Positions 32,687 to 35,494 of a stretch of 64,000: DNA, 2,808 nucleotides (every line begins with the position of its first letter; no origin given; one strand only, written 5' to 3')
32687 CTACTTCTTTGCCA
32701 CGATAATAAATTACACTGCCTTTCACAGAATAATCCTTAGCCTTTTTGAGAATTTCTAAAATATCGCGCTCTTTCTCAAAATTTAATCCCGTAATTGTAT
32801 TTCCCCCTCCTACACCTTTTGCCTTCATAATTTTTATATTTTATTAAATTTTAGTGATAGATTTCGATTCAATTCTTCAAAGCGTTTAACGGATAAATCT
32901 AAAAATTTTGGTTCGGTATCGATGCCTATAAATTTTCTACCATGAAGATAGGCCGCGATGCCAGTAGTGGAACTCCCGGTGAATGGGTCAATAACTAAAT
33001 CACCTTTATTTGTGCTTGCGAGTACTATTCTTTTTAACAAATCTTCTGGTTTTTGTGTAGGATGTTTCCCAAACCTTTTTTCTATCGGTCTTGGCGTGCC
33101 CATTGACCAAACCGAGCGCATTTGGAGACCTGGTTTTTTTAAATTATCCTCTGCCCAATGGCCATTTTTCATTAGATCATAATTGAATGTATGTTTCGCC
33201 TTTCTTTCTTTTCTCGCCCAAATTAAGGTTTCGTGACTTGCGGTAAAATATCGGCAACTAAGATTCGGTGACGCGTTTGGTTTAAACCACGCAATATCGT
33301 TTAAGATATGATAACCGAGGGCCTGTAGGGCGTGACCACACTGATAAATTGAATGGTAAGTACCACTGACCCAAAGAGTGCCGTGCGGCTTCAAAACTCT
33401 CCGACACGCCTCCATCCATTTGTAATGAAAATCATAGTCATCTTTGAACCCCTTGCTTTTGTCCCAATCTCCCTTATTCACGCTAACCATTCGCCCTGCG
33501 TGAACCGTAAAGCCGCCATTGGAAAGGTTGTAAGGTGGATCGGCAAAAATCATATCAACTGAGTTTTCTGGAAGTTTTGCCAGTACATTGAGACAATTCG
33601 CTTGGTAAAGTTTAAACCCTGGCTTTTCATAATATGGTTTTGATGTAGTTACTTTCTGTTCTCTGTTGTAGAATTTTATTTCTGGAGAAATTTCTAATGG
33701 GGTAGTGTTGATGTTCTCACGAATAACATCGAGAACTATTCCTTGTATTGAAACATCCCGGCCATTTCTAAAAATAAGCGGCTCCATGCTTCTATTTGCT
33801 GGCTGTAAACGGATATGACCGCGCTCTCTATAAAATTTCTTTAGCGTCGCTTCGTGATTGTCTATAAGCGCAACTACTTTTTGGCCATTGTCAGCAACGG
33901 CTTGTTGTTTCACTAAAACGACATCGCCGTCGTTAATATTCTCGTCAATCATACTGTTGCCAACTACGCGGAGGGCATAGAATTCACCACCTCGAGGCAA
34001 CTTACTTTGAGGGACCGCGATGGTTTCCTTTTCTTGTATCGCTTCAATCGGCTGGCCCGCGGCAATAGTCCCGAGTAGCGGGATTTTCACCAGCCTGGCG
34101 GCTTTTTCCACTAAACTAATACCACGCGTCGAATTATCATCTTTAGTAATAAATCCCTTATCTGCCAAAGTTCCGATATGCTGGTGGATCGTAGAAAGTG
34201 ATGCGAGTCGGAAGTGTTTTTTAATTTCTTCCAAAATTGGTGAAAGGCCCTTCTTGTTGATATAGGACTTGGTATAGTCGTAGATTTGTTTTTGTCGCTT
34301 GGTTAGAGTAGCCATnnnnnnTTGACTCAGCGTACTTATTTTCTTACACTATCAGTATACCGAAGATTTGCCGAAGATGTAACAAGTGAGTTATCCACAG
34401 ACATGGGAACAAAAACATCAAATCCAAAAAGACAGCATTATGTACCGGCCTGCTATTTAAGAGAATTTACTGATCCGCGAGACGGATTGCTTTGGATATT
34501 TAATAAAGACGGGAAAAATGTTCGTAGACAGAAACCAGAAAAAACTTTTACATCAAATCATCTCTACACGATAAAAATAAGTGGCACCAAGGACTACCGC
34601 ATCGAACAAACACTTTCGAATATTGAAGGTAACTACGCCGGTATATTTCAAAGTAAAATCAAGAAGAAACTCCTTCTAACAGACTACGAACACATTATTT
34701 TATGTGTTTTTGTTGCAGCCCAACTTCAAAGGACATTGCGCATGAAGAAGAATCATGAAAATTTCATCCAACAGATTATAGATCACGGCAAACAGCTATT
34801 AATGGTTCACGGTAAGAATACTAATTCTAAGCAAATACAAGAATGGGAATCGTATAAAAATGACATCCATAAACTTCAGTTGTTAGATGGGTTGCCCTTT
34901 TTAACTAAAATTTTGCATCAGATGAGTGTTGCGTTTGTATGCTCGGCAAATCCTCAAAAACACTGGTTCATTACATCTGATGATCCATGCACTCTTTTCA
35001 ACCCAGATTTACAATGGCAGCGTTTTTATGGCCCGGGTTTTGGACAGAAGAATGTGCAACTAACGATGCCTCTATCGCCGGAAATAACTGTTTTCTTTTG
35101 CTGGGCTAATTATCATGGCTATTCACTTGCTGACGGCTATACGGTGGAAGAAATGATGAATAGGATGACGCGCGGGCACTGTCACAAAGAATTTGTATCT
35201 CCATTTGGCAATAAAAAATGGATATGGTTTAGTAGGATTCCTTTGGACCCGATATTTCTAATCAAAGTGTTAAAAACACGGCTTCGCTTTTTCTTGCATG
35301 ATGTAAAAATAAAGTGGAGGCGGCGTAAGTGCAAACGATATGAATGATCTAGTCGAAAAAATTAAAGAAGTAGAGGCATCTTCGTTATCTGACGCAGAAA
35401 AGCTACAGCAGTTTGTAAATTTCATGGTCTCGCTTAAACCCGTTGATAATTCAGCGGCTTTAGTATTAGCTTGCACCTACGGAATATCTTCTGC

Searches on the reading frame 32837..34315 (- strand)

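Call 78: search_protein_families(library=pfam, proteins=[window:32837-34315:-], max_evalue=0.00001)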
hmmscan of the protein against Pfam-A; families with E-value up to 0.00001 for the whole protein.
window:32837-34315:- (493 aa): 3 families
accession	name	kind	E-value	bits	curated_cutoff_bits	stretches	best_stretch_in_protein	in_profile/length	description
PF01555.25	N6_N4_Mtase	-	6.2e-58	196.8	26.7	1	253-476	1-220/221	DNA methylase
PF00717.28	Peptidase_S24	-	2.7e-29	101.6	23.3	1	79-194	1-115/116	Peptidase S24-like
PF01726.22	LexA_DNA_bind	-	4.8e-15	55.5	23.7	1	1-65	1-65/65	LexA DNA binding domain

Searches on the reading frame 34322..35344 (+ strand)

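Call 77: search_protein_families(library=pfam, proteins=[window:34322-35344:+], max_evalue=0.00001)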
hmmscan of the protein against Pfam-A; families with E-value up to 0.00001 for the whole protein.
window:34322-35344:+ (341 aa): 1 family
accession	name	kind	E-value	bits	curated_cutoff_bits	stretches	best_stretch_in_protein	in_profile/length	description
PF14022.11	DUF4238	-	1.9e-30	106.7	27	1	37-257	1-235/281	Protein of unknown function (DUF4238)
